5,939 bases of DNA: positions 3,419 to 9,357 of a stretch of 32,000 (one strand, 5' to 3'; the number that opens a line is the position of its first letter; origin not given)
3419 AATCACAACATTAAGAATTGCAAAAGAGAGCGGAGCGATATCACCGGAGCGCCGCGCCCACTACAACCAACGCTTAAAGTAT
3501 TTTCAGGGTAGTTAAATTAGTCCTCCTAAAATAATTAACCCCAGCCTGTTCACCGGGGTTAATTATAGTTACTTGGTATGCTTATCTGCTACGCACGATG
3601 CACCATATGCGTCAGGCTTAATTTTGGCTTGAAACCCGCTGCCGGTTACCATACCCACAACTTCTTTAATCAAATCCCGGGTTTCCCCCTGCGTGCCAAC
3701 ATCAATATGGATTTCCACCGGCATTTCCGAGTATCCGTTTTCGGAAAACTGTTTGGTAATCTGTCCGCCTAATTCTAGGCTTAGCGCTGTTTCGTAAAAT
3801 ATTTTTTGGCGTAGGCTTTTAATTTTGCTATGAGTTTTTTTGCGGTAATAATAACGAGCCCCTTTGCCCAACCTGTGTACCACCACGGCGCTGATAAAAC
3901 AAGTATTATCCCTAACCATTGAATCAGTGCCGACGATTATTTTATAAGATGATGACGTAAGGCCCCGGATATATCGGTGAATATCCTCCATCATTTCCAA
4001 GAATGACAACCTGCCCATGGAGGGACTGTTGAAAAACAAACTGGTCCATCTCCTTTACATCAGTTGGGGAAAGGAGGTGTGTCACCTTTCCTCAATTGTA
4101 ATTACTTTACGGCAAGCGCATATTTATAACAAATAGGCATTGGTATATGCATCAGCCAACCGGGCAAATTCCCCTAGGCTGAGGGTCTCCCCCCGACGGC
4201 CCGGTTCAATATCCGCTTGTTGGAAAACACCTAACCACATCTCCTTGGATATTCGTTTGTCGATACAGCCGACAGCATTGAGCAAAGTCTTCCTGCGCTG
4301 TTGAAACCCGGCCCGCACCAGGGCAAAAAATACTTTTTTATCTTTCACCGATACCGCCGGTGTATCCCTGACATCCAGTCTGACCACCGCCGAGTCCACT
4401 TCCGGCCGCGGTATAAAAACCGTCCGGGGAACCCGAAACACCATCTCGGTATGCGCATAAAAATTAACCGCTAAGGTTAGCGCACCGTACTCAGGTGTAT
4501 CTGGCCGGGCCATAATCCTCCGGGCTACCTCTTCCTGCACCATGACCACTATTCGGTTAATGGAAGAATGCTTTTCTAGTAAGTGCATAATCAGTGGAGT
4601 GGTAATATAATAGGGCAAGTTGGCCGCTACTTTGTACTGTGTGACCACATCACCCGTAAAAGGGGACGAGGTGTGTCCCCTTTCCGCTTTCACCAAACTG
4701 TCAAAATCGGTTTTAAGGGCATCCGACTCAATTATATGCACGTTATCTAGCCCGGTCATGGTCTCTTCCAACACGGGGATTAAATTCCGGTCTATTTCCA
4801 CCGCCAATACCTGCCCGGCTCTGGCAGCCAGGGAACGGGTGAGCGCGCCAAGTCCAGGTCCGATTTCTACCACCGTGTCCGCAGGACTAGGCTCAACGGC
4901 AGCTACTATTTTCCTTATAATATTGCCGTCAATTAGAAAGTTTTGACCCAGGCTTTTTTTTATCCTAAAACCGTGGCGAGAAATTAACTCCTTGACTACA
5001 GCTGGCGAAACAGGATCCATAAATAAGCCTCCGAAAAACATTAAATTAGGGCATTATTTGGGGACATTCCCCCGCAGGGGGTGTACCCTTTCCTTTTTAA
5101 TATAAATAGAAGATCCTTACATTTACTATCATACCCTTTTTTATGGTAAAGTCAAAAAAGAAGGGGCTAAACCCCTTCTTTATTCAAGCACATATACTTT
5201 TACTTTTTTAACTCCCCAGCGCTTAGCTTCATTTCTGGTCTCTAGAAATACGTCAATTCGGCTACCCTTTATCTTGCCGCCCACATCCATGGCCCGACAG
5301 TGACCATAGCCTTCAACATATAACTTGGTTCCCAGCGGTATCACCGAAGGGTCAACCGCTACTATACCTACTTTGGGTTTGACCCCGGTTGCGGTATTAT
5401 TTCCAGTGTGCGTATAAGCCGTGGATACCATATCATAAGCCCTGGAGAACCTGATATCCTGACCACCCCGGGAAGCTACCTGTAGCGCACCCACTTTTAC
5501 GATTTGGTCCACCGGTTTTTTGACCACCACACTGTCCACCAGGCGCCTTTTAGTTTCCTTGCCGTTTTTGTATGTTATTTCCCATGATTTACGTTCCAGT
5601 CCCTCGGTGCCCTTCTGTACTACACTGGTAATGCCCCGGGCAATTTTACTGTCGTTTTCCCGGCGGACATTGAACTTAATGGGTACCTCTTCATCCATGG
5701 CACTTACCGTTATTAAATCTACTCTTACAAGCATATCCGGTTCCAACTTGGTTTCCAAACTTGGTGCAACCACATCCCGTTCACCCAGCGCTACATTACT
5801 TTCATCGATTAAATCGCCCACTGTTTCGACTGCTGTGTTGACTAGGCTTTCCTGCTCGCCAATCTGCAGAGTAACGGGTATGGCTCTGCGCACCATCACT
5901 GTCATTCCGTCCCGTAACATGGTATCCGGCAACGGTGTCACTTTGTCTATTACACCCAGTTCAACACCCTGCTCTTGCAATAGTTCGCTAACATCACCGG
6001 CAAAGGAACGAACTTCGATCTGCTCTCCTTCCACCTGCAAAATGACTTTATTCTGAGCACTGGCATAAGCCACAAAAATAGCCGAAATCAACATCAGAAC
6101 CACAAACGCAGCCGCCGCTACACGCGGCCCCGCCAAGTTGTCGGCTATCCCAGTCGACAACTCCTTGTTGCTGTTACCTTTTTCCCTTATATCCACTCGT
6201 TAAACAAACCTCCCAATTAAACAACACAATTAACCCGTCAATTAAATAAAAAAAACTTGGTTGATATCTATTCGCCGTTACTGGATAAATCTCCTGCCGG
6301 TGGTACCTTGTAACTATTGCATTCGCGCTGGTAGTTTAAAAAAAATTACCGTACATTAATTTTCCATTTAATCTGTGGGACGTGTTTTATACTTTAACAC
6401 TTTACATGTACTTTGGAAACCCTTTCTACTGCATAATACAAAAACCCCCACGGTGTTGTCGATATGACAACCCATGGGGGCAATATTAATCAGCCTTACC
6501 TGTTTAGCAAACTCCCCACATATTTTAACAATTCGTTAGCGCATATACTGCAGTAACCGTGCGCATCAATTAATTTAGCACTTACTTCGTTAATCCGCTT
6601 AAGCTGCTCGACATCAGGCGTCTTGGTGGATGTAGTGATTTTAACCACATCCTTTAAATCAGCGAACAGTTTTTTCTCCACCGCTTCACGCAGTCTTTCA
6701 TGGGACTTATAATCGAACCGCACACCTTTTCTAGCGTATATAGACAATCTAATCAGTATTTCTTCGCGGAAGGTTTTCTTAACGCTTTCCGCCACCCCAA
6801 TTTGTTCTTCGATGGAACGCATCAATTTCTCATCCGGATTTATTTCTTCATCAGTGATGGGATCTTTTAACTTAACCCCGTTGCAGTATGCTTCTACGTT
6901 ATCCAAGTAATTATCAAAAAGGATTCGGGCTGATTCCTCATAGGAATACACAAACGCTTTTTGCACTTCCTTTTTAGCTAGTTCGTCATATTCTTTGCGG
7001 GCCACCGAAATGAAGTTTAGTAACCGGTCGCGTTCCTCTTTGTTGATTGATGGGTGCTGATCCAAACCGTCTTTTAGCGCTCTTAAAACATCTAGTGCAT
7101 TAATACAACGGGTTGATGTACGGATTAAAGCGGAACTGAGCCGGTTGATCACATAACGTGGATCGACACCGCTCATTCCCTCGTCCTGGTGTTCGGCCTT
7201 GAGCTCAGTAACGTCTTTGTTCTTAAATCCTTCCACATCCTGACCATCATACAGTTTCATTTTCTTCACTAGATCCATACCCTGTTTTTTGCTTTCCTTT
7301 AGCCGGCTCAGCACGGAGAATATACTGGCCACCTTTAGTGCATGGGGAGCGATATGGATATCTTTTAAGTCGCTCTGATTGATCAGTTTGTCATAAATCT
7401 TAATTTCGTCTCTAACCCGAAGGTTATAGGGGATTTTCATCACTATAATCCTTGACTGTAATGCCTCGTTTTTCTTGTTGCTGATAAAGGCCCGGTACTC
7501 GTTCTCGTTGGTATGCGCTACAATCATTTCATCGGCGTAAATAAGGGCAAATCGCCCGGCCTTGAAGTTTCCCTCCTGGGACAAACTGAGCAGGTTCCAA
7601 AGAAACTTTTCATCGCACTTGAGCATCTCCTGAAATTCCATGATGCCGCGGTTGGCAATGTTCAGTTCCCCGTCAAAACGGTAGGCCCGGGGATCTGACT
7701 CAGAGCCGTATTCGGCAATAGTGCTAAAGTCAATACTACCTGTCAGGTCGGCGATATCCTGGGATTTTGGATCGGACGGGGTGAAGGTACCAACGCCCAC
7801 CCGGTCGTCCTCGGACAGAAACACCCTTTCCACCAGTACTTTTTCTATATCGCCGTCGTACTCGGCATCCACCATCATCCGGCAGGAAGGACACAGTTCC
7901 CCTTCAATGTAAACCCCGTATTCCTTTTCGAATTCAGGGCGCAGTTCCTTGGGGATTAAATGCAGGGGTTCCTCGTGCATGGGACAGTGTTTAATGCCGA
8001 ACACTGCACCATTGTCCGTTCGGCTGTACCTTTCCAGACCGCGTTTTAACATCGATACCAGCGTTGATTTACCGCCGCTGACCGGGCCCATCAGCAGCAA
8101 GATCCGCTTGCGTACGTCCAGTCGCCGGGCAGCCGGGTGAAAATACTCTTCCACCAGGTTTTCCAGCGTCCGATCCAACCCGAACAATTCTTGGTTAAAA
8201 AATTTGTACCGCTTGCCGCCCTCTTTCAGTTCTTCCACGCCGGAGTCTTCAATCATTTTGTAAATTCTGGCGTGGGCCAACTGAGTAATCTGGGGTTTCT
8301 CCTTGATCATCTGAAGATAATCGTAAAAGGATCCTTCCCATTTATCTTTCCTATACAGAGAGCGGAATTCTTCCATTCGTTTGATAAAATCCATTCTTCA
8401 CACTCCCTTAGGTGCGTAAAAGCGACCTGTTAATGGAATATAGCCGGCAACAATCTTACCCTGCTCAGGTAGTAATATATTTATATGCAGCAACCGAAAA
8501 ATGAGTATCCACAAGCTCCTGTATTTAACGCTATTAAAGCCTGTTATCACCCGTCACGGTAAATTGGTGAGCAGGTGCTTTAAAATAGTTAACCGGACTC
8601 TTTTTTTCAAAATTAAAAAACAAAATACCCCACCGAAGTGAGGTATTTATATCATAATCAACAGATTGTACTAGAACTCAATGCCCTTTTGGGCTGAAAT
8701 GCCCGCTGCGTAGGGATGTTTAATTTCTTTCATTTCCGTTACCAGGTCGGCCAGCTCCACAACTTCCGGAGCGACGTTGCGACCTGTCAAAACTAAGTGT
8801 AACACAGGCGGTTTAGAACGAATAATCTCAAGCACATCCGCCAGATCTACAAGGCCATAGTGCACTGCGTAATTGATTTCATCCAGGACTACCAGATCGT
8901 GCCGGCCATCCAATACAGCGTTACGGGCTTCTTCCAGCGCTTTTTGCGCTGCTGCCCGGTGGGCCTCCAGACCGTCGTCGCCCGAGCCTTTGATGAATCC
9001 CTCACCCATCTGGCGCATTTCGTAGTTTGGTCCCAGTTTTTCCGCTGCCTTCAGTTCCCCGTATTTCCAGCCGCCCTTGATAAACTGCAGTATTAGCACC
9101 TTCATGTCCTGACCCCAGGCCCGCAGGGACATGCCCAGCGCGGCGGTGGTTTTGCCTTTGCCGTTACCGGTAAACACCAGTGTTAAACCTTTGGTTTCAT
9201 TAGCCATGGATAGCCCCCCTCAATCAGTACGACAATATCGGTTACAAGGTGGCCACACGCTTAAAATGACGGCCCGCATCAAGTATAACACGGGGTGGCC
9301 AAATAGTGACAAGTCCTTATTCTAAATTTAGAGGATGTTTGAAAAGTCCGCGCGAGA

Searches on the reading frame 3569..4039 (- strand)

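Call 33: search_protein_families(library=pfam, proteins=[window:3569-4039:-], max_evalue=0.00001)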
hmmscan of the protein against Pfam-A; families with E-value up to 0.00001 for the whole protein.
window:3569-4039:- (156 aa): 1 family
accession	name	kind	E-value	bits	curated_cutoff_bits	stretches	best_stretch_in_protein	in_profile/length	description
PF04308.18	RNaseH_like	-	3.9e-60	202.4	25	1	15-156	1-145/145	Ribonuclease H-like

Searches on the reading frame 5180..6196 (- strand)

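Call 33: search_protein_families(library=pfam, proteins=[window:5180-6196:-], max_evalue=0.00001)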
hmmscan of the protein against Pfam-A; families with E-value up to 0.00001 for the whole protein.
window:5180-6196:- (338 aa): 3 families
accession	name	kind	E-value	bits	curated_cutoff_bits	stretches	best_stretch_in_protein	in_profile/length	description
PF07501.17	G5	-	1e-20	74.1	23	1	168-236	5-73/75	G5 domain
PF06725.17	3D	-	4e-20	72.2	23.8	1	279-338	3-72/72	3D domain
PF03990.20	DUF348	-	1.9e-17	63.1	24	2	51-88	1-38/41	G5-linked-Ubiquitin-like domain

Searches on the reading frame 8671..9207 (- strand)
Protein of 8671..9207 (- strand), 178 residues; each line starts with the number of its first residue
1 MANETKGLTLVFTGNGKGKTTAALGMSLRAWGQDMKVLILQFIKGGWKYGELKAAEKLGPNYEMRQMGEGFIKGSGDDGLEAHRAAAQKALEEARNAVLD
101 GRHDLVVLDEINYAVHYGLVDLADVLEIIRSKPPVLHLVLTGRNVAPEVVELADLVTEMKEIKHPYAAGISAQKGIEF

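Call 33: search_protein_families(library=pfam, proteins=[window:8671-9207:-], max_evalue=0.00001)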
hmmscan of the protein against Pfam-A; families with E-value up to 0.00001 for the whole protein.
window:8671-9207:- (178 aa): 1 family
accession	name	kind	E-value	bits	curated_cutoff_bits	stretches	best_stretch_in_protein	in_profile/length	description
PF02572.21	CobA_CobO_BtuR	-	5.6e-67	225.7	25.7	1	6-178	2-172/172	ATP:corrinoid adenosyltransferase BtuR/CobO/CobP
